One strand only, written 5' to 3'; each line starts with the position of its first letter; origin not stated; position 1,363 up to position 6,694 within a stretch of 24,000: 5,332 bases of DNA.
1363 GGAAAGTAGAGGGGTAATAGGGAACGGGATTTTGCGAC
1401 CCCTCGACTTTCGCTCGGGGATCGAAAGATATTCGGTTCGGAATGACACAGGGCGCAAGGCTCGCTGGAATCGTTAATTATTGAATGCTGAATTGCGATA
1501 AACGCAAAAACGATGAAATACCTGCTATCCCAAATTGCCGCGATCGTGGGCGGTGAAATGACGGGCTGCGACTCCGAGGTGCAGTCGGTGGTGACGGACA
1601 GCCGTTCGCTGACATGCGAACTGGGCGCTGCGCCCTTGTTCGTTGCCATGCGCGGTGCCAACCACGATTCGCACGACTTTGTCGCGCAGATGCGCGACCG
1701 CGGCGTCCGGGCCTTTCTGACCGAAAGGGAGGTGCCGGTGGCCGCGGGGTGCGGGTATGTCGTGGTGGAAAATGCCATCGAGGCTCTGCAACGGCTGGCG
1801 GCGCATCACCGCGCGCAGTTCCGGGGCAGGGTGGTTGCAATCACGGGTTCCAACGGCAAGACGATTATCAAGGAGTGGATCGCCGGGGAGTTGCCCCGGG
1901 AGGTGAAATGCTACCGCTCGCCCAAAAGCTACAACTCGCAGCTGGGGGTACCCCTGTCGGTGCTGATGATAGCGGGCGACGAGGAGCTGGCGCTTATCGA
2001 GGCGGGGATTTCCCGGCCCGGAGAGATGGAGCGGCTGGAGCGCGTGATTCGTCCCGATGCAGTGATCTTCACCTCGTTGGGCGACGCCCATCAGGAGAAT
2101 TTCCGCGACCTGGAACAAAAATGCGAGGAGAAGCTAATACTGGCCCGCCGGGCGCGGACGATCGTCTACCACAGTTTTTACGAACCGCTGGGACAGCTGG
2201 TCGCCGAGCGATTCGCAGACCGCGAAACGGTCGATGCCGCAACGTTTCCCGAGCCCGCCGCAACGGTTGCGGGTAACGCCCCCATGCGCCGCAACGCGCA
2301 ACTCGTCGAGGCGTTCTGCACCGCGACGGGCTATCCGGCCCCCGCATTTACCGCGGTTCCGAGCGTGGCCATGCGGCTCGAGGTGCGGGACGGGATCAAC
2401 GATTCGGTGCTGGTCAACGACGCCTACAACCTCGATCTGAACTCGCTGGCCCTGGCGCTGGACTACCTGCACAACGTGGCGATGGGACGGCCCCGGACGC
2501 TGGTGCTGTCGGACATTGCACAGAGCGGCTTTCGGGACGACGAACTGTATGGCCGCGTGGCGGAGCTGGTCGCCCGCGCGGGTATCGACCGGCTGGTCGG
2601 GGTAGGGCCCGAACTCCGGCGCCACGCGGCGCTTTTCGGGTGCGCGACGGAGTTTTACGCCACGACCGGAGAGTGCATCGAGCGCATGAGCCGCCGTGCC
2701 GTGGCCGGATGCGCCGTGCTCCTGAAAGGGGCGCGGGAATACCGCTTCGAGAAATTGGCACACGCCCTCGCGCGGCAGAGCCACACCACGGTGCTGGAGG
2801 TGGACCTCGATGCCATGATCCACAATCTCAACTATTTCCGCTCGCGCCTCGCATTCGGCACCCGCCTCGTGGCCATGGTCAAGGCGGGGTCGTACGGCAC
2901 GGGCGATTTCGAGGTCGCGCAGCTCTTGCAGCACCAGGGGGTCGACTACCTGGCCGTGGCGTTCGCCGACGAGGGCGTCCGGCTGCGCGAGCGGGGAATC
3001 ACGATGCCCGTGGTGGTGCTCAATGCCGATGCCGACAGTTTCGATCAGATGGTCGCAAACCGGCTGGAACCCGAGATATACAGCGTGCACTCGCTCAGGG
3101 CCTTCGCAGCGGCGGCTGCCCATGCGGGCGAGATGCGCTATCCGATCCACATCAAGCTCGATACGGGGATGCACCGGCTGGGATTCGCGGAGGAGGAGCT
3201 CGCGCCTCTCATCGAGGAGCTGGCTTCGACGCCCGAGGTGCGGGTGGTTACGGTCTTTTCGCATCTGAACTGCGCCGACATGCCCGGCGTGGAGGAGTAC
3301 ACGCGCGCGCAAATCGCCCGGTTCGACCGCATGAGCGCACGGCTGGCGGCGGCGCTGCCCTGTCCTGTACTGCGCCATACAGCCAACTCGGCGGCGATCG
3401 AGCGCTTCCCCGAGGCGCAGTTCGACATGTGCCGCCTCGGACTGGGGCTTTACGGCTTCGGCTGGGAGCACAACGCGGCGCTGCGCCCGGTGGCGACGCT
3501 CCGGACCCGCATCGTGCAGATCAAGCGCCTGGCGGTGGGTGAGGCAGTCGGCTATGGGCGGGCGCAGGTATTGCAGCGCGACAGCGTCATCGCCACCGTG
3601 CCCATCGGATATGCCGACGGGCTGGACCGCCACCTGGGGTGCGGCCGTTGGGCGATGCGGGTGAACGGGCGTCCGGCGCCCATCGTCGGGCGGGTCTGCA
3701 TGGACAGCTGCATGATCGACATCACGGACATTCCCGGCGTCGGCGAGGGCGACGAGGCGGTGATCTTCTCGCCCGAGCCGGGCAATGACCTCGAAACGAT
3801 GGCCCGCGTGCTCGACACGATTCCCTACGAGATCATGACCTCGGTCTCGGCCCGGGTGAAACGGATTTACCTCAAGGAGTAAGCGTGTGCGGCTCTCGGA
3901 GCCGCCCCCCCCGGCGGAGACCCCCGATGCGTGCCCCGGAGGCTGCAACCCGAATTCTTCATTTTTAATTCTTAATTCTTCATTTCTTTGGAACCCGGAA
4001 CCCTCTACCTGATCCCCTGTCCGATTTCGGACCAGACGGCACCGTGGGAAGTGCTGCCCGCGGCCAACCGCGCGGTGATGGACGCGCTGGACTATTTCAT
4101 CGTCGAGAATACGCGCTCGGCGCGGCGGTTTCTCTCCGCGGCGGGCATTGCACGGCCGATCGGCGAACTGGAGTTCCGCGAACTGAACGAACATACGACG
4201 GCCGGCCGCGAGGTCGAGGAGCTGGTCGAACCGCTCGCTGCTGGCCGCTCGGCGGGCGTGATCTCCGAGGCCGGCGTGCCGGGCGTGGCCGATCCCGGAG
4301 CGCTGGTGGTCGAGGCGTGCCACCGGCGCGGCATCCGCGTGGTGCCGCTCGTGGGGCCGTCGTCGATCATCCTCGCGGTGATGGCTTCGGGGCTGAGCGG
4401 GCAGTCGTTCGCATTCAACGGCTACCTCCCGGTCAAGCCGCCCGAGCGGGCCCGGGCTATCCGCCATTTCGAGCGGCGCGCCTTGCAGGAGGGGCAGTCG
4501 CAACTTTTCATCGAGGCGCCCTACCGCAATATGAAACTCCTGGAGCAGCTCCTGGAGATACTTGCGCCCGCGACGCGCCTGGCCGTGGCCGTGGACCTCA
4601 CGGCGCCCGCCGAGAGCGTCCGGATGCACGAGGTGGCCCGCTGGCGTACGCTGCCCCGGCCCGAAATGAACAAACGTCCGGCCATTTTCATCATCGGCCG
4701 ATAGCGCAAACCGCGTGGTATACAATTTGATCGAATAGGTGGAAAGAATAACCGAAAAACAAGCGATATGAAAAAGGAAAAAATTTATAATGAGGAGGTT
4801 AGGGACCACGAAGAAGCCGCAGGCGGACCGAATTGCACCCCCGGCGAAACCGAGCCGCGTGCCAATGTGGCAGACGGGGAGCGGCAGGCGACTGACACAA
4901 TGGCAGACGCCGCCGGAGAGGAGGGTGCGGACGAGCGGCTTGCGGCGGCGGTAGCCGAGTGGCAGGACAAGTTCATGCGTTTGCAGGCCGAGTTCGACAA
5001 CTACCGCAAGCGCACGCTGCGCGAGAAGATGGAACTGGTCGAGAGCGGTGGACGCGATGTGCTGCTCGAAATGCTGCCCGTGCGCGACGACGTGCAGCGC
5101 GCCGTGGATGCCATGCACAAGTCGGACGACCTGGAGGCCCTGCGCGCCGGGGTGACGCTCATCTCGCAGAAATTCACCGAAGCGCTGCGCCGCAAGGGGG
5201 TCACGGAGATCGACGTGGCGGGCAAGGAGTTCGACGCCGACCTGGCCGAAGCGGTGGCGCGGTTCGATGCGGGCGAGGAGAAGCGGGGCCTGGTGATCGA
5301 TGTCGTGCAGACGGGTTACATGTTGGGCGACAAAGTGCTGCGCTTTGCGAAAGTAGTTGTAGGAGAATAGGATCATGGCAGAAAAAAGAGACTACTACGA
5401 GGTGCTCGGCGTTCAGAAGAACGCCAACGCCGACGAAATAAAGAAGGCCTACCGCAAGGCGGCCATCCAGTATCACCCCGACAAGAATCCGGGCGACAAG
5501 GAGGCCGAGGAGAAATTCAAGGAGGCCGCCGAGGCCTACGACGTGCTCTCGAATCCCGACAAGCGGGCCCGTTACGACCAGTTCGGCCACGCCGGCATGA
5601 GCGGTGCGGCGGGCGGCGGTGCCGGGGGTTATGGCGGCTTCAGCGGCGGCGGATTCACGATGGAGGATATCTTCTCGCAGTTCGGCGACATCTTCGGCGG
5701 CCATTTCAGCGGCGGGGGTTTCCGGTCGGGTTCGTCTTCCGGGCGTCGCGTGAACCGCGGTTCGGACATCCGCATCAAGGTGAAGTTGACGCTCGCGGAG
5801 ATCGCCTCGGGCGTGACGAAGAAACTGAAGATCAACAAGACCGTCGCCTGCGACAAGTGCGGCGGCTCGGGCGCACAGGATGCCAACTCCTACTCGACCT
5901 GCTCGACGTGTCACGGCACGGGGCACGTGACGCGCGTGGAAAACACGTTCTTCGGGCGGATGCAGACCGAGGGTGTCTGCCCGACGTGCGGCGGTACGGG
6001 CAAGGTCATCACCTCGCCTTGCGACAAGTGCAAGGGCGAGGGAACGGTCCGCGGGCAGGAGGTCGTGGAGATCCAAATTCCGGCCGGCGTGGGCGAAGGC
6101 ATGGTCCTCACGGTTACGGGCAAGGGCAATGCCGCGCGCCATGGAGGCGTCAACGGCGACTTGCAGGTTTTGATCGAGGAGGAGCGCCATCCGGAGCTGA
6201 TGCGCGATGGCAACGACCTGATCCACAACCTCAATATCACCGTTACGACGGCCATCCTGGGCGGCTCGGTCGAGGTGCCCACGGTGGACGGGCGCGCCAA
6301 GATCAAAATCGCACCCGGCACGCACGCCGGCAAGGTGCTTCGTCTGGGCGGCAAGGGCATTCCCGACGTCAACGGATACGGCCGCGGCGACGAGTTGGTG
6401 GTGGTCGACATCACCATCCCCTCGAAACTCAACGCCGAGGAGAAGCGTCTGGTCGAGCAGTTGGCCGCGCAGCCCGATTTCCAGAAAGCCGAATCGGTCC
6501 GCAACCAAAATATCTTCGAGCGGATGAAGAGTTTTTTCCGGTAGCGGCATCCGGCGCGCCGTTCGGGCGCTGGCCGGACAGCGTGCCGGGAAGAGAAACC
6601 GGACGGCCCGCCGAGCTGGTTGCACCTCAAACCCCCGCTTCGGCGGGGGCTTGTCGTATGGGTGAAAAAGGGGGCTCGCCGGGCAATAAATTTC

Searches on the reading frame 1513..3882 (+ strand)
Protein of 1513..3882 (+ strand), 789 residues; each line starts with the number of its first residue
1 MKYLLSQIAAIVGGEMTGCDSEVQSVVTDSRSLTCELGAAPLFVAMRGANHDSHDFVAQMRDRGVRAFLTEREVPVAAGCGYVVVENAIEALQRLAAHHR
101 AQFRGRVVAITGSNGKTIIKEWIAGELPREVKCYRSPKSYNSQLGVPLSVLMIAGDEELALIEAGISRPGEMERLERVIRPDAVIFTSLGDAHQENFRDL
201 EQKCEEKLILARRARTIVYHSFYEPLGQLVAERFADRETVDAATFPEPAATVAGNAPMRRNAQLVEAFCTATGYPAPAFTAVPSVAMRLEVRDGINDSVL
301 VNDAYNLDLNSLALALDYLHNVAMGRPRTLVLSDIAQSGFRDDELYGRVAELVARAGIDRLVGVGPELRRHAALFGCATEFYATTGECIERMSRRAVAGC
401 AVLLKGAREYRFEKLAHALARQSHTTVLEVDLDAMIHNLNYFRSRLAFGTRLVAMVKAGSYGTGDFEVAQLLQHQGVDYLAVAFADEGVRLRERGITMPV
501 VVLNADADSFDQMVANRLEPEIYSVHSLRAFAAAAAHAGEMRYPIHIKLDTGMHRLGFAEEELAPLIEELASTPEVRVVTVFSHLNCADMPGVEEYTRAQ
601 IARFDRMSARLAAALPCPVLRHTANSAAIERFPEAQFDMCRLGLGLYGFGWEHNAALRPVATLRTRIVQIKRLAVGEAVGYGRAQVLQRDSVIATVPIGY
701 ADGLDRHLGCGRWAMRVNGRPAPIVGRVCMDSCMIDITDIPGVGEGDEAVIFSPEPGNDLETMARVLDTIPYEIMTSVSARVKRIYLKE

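Call 69: search_protein_families(library=pfam, proteins=[window:1513-3882:+], max_evalue=0.001)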
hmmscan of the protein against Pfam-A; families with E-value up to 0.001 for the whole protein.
window:1513-3882:+ (789 aa): 4 families
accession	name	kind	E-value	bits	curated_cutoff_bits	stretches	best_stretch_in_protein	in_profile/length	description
PF01168.26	Ala_racemase_N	-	3.2e-60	204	24.1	1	430-648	1-217/220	Alanine racemase, N-terminal domain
PF00842.27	Ala_racemase_C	-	2.9e-42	143.7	25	1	660-786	1-127/127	Alanine racemase, C-terminal domain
PF08245.18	Mur_ligase_M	-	1.5e-15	58.1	24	1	110-214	1-113/200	Mur ligase middle domain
PF02875.26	Mur_ligase_C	-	1.9e-07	32.4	28.4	1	287-408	1-127/127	Mur ligase, glutamate ligase domain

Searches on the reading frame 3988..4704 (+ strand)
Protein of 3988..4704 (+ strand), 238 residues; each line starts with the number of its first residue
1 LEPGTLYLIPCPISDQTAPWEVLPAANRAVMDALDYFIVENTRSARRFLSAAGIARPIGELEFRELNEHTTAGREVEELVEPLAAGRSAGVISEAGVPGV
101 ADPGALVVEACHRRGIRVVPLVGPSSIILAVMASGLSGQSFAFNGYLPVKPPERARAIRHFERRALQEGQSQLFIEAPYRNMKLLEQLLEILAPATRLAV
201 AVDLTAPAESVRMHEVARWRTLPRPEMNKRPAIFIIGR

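Call 69: search_protein_families(library=pfam, proteins=[window:3988-4704:+], max_evalue=0.001)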
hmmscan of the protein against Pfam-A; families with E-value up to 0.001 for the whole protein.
window:3988-4704:+ (238 aa): 1 family
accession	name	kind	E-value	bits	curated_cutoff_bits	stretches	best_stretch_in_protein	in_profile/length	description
PF00590.25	TP_methylase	-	1.8e-09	38.3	27.8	1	64-212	55-204/212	Tetrapyrrole (Corrin/Porphyrin) Methylases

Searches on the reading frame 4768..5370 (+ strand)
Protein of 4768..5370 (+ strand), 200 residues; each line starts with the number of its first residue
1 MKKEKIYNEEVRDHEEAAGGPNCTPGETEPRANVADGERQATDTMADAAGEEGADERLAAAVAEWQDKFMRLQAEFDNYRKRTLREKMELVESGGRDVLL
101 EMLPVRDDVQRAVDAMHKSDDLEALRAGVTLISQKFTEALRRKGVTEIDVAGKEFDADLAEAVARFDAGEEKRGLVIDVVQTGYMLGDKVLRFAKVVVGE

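Call 69: search_protein_families(library=pfam, proteins=[window:4768-5370:+], max_evalue=0.001)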
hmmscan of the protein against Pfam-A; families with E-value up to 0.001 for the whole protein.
window:4768-5370:+ (200 aa): 1 family
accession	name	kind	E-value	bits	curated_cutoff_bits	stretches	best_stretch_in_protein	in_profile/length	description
PF01025.24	GrpE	-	7.2e-40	136.8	25.8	1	56-199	21-164/165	GrpE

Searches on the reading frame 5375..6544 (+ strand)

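Call 69: search_protein_families(library=pfam, proteins=[window:5375-6544:+], max_evalue=0.001)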
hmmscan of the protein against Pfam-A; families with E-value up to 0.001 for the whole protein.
window:5375-6544:+ (389 aa): 4 families
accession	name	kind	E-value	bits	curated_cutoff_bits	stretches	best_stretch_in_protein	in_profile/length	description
PF01556.23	DnaJ_C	-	1.9e-43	148.5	26.6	1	132-349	1-152/152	DnaJ C terminal domain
PF00226.36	DnaJ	-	1.8e-28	98.9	27.8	1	6-68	1-63/63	DnaJ domain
PF00684.25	DnaJ_CXXCXGXG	-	1e-16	61.4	32.7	1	159-223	1-65/65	DnaJ central domain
PF15777.11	Anti-TRAP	-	0.00068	20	32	0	214-250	11-48/59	Tryptophan RNA-binding attenuator protein inhibitory protein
